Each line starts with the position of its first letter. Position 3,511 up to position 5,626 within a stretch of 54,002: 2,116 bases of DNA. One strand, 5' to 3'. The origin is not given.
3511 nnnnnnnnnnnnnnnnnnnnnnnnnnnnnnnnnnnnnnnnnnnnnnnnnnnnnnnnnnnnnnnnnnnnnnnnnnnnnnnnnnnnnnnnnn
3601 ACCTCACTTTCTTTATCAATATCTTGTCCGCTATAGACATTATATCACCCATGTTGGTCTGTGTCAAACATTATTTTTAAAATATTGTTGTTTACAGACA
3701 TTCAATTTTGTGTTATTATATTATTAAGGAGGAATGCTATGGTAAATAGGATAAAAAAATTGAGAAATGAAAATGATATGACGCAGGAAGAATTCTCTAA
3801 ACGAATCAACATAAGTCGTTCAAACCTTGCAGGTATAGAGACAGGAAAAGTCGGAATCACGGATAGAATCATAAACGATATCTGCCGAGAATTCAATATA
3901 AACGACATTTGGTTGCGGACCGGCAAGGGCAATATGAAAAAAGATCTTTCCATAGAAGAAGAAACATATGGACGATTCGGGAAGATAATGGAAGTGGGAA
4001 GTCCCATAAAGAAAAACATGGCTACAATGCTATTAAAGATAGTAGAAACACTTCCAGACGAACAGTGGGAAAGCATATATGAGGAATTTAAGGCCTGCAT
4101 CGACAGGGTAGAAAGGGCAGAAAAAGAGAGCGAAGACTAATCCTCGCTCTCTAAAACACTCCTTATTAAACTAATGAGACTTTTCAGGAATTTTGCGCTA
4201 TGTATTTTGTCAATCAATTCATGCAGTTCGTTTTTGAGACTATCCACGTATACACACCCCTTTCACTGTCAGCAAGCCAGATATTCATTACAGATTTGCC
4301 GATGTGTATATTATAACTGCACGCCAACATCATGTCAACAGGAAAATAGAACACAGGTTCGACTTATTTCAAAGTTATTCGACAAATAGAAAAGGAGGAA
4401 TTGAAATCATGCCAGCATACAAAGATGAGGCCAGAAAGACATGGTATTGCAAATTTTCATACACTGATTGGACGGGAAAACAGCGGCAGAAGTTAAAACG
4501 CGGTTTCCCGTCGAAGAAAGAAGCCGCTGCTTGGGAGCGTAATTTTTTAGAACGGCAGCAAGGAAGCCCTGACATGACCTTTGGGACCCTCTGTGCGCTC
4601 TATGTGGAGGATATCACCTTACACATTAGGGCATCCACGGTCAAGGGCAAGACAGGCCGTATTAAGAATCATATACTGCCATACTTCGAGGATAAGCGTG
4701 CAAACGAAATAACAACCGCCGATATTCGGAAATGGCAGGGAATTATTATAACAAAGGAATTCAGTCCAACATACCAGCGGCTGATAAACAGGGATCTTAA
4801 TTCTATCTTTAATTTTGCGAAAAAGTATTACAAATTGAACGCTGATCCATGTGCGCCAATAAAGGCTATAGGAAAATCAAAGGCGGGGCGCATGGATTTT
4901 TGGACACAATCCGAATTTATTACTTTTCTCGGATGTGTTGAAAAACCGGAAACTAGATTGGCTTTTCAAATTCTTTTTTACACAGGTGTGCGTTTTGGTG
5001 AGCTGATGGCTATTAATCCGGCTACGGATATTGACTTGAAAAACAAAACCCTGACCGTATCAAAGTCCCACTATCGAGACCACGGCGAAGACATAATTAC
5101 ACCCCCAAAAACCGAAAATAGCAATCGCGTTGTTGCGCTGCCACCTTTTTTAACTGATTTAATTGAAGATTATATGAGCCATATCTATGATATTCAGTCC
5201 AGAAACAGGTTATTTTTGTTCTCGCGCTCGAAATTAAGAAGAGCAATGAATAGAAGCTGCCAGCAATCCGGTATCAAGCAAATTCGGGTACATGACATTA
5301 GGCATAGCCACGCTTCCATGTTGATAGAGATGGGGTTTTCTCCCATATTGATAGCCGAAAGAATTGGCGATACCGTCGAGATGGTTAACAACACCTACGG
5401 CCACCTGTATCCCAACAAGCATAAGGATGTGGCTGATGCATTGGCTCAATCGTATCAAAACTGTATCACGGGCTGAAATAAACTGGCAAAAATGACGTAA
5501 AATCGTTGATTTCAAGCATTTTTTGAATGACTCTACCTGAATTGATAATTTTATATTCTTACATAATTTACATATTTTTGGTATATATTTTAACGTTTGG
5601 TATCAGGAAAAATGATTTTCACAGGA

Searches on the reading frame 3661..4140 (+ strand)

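Call 19: search_protein_families(library=pfam, max_evalue=0.01, proteins=[window:3661-4140:+])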
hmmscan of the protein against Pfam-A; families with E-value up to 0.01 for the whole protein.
window:3661-4140:+ (159 aa): 4 families
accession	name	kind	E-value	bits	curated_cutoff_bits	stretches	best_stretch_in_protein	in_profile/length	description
PF12844.13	HTH_19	-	8.3e-12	45.3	30.2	1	29-90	2-63/64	Helix-turn-helix domain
PF01381.28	HTH_3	-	3.1e-11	43.6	23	1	31-83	1-53/55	Helix-turn-helix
PF13443.12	HTH_26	-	2.4e-08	34.5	22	1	30-80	1-52/63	Cro/C1-type HTH DNA-binding domain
PF13560.12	HTH_31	-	1.7e-06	28.7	27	1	29-76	4-52/64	Helix-turn-helix domain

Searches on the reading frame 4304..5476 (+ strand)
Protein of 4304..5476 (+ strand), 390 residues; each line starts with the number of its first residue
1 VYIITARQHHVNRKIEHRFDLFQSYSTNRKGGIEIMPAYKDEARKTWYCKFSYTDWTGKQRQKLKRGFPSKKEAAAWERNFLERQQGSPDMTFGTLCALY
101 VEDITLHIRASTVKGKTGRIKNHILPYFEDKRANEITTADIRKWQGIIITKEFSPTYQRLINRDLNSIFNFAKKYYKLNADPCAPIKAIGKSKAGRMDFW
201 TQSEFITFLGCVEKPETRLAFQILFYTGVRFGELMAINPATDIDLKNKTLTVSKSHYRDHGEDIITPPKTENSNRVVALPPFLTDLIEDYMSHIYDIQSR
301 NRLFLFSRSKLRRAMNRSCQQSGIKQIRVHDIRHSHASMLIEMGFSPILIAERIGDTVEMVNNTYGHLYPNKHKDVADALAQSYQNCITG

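Call 8: search_protein_families(library=pfam, max_evalue=0.1, proteins=[window:4304-5476:+])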
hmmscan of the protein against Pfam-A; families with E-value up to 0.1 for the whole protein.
window:4304-5476:+ (390 aa): 5 families
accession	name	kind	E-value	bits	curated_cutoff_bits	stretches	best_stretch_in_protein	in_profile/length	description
PF00589.27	Phage_integrase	-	1.3e-17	64.5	27.1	1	216-370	23-170/172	Phage integrase family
PF14657.12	Arm-DNA-bind_4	-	1.7e-14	53.5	22.3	1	46-87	1-44/47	Arm DNA-binding domain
PF14659.12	Phage_int_SAM_3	-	4.9e-13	49.5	22.6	1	92-145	1-54/58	Phage integrase, N-terminal SAM-like domain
PF22022.2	Phage_int_M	-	0.021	15.5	27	1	109-187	17-94/96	Phage integrase central domain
PF03477.21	ATP-cone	-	0.024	15.6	25.8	1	302-361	9-66/88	ATP cone domain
